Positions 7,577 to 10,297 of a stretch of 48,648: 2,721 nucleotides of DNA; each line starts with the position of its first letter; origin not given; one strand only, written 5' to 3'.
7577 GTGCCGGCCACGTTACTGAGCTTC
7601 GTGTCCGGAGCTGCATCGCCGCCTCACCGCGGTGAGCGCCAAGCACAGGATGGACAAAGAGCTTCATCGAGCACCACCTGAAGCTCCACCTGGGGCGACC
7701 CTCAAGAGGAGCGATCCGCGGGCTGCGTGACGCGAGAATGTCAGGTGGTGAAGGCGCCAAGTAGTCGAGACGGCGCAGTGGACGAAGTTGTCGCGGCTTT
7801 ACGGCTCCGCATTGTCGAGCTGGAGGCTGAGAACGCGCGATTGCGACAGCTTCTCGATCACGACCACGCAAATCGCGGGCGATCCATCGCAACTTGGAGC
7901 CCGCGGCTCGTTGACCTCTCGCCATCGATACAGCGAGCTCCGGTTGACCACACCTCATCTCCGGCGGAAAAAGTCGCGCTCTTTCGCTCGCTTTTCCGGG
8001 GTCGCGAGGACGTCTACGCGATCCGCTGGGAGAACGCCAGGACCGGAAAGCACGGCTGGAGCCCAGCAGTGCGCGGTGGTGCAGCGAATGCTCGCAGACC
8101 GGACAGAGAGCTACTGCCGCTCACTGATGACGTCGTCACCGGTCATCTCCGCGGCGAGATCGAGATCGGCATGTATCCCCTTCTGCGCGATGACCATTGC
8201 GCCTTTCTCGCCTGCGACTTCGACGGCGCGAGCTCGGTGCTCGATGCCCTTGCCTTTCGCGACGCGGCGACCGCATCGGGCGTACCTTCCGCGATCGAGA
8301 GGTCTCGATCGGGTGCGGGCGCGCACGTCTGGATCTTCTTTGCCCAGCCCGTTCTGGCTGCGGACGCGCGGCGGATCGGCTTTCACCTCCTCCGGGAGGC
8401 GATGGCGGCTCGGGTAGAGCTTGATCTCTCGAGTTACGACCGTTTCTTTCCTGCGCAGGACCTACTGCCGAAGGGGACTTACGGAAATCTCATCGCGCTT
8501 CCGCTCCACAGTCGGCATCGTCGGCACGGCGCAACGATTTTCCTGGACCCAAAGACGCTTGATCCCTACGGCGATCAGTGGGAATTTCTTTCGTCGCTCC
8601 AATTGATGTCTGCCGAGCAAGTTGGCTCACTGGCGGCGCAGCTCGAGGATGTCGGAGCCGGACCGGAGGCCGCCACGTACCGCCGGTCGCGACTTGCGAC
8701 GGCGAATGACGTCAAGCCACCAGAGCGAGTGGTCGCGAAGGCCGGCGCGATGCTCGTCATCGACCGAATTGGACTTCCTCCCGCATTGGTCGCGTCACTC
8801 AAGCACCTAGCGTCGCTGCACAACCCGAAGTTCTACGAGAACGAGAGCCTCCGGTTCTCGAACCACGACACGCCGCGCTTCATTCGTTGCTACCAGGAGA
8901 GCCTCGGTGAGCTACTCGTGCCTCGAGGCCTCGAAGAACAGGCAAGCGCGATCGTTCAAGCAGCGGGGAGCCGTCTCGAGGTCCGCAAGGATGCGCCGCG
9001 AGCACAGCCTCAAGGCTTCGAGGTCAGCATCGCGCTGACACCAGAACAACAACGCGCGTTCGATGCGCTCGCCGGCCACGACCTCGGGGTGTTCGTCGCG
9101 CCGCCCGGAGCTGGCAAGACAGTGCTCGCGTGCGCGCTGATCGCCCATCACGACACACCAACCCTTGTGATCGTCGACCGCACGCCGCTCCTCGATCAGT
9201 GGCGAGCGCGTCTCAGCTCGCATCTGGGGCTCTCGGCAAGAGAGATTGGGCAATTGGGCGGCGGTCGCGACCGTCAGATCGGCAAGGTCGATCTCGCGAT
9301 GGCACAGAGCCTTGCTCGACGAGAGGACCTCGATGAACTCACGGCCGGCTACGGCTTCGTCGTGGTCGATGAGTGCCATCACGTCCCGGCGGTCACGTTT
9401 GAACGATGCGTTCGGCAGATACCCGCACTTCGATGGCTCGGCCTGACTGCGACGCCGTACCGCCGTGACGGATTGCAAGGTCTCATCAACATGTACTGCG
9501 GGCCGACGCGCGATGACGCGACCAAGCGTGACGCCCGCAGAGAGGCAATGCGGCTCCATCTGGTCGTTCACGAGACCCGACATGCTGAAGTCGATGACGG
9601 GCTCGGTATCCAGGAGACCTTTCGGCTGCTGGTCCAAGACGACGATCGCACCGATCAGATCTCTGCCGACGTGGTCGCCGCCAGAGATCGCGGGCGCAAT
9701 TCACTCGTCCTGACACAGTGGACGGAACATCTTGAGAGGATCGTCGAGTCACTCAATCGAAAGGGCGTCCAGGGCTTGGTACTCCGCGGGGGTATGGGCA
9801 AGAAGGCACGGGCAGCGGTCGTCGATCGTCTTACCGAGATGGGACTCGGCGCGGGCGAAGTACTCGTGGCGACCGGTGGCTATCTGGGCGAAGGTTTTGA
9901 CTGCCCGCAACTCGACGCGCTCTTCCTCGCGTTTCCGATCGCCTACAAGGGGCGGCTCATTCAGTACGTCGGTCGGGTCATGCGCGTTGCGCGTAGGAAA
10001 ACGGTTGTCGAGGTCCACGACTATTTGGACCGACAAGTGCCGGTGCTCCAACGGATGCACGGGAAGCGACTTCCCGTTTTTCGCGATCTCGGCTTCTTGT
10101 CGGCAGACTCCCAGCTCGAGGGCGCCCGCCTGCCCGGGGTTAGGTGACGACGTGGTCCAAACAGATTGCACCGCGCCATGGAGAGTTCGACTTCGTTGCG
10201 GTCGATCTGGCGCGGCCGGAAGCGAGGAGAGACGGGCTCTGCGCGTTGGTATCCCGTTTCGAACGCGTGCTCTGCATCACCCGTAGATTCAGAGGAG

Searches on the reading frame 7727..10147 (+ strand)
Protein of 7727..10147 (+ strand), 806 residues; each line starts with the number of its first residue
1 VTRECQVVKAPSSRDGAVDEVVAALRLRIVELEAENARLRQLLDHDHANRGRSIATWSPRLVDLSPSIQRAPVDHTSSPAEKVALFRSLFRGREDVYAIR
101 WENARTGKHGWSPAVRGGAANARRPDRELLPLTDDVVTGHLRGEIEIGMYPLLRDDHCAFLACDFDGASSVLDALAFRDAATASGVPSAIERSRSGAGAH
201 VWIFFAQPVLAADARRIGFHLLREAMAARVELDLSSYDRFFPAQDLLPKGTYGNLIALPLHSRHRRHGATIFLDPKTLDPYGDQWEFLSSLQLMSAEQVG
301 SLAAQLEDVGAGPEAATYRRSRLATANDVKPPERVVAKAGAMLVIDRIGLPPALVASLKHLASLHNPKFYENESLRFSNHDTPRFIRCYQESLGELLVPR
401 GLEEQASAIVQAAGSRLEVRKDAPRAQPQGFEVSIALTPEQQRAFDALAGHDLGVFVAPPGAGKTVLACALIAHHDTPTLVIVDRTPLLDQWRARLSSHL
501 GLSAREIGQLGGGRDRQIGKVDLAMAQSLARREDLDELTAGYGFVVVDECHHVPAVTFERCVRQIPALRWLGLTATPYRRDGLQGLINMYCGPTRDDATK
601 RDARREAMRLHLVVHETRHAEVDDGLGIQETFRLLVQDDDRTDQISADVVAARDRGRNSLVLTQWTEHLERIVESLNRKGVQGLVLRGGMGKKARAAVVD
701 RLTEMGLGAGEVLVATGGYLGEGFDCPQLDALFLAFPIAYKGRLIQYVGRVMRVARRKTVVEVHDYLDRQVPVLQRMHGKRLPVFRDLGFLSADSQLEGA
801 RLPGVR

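Call 3: search_protein_families(library=pfam, proteins=[window:7727-10147:+], max_evalue=0.1)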
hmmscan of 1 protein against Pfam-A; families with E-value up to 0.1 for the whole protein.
window:7727-10147:+ (806 aa): 10 families
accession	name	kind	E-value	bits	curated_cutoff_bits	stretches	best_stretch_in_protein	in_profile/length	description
PF22548.2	AEP-TOTE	-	3.2e-77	259.6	27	1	81-300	1-228/230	TOTE conflict system, Archaeo-Eukaryotic Primase domain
PF04851.21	ResIII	-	7e-23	81.8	22.5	1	435-579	2-164/164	Type III restriction enzyme, res subunit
PF00270.35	DEAD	-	3.8e-07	30.4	26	1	438-578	1-161/167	DEAD/DEAH box helicase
PF00271.37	Helicase_C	-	4.5e-07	30.6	23.5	1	652-754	11-109/110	Helicase conserved C-terminal domain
PF13604.12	AAA_30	-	8.1e-05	22.9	27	1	437-566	2-113/191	AAA domain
PF13401.12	AAA_22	-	0.00035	21.3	27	1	452-562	6-105/130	AAA domain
PF18766.7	SWI2_SNF2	-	0.0018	18.4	26.7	1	459-581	26-159/221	SWI2/SNF2 ATPase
PF02562.22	PhoH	-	0.0053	16.7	27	1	437-471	5-39/205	PhoH-like protein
PF13481.12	AAA_25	-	0.018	15.1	27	1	446-474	28-56/195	AAA domain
PF20720.3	nSTAND3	-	0.044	13.9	27.2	0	438-475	4-41/155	Novel STAND NTPase 3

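Call 4: search_protein_families(library=padloc, proteins=[window:7727-10147:+], max_evalue=0.1)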
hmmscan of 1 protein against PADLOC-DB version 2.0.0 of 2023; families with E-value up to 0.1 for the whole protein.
window:7727-10147:+ (806 aa): 22 families
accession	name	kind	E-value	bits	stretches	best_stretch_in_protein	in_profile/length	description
PDLC01465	PrimPol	-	1.5e-83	278.6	1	78-320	18-247/276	"CAS-I,CAS-II,CAS-III,CAS-IV,CAS-V,CAS-VI; associated"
PDLC01101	PrimPol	-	3.6e-22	76.7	1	84-299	131-334/490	adaptation polymerase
PDLC02707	PbeA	-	3e-17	60.4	2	418-580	234-416/672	PbeA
PDLC03659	mREase_IV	-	1.5e-11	41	1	450-769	238-568/945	Type IV methyl-directed restriction enzyme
PDLC03658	mREase_IV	-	5.5e-10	35.6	1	452-767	243-558/953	Type IV methyl-directed restriction enzyme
PDLC02704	PbeA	-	2.1e-09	34.5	2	667-768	548-645/682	PbeA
PDLC02706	PbeA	-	2.4e-06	24.4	1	544-580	398-434/722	PbeA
PDLC02705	PbeA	-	4.2e-05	19.9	1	638-769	509-635/691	PbeA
PDLC02864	DpdF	-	0.00015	18.7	1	632-727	210-301/610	DpdF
PDLC02870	DpdF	-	0.00025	17.7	1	634-765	204-331/534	DpdF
PDLC02500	BrxHI|BrxHII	-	0.0004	17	1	659-764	483-583/933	BrxHI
PDLC00659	HmaA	-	0.00072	15.5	1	458-562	129-244/1176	SNF2 helicase / DEAD-box helicase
PDLC02623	DrmD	-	0.00095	15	1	652-786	525-657/1040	DrmD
PDLC03051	REase_MTase_I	-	0.0016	13.6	1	689-758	534-604/1591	Type I restriction enzyme-methyltransferase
PDLC03040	REase_I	-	0.003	13.4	1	723-767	637-680/1029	Type I restriction enzyme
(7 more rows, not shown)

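Call 5: search_protein_families(library=ncbifam, proteins=[window:7727-10147:+], max_evalue=0.1)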
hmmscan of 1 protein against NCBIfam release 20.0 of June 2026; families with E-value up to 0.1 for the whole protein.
window:7727-10147:+ (806 aa): 16 families
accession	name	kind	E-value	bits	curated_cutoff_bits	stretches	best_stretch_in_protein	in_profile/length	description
NF045503.1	repair_heli_XPB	equivalog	9e-24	83.9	610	1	434-683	181-445/548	DNA repair helicase XPB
NF040561.1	PrimPol_Msp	equivalog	1.9e-23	82.8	200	1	72-307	114-346/515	CRISPR-associated primase-polymerase type A1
NF053632.1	heli_RadD_YejH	equivalog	5.9e-15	54.6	720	2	452-581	23-155/573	DNA repair helicase RadD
TIGR00603.1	rad25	subfamily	1.7e-08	33.2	328.7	1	454-597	278-433/734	DNA repair helicase rad25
NF010337.0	PRK13766.1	equivalog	4.5e-06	25.1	610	1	657-761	367-475/781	Hef nuclease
TIGR04095.1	dnd_restrict_1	equivalog_domain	3.5e-05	23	600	0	694-767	327-396/451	DNA phosphorothioation system restriction enzyme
NF058637.1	helic_SCO1167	equivalog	9.7e-05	20.6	1200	1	422-578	457-623/932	SCO1167/SCO6262 family helicase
NF008394.0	PRK11192.1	equivalog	0.00021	20.2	507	1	656-766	247-356/441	ATP-dependent RNA helicase SrmB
TIGR04221.1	SecA2_Mycobac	equivalog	0.0035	15.6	725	1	583-705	353-473/762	accessory Sec system translocase SecA2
NF008744.0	PRK11776.1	equivalog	0.0046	15.6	524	1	627-756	216-335/460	ATP-dependent RNA helicase DbpA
NF041062.1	DpdE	equivalog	0.0058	14.6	500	1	461-560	180-269/1048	protein DpdE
NF046051.1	restrict_EcoAI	equivalog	0.012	14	550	1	456-581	182-317/768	EcoAI/FtnUII family type I restriction enzme subunit R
NF038317.1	DISARM_DrmD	equivalog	0.018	13.3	610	0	654-772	504-626/1021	DISARM system SNF2-like helicase DrmD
TIGR00631.1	uvrb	equivalog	0.044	12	750.1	0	455-491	33-69/658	excinuclease ABC subunit UvrB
TIGR00348.1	hsdR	subfamily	0.045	12.2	284.55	0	722-768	610-656/674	HsdR family type I site-specific deoxyribonuclease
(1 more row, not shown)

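Call 6: search_protein_families(library=phrogs, proteins=[window:7727-10147:+], max_evalue=0.1)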
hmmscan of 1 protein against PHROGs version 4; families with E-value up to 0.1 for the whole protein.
window:7727-10147:+ (806 aa): 12 families
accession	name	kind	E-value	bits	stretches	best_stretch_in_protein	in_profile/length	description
phrog_16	-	DNA, RNA and nucleotide metabolism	1.8e-52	179.8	1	387-769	236-601/986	DNA helicase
phrog_9690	-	DNA, RNA and nucleotide metabolism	6.9e-17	62.4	1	537-769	36-271/306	DNA helicase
phrog_21866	-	DNA, RNA and nucleotide metabolism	7.2e-09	36.5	1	130-265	42-176/538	primase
phrog_62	-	DNA, RNA and nucleotide metabolism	1.5e-08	33.5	1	410-582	682-854/1881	DNA helicase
phrog_16259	-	DNA, RNA and nucleotide metabolism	9.9e-07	29.3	1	455-555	136-238/330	DNA helicase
phrog_5915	-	unknown function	4.3e-05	24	1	18-42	5-29/53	-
phrog_5362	-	DNA, RNA and nucleotide metabolism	0.0015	19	0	240-274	219-254/280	DNA primase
phrog_170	-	other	0.0057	17.1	1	434-474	74-113/323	PhoH-like phosphate starvation-inducible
phrog_17901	-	DNA, RNA and nucleotide metabolism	0.024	16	1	713-768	14-69/109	DNA helicase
phrog_19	-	DNA, RNA and nucleotide metabolism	0.028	14.3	1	448-474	350-376/621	DnaB-like replicative helicase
phrog_296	-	integration and excision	0.047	13.3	1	452-559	319-406/626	DNA transposition protein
phrog_3830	-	unknown function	0.048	12.8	0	716-768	644-695/1032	-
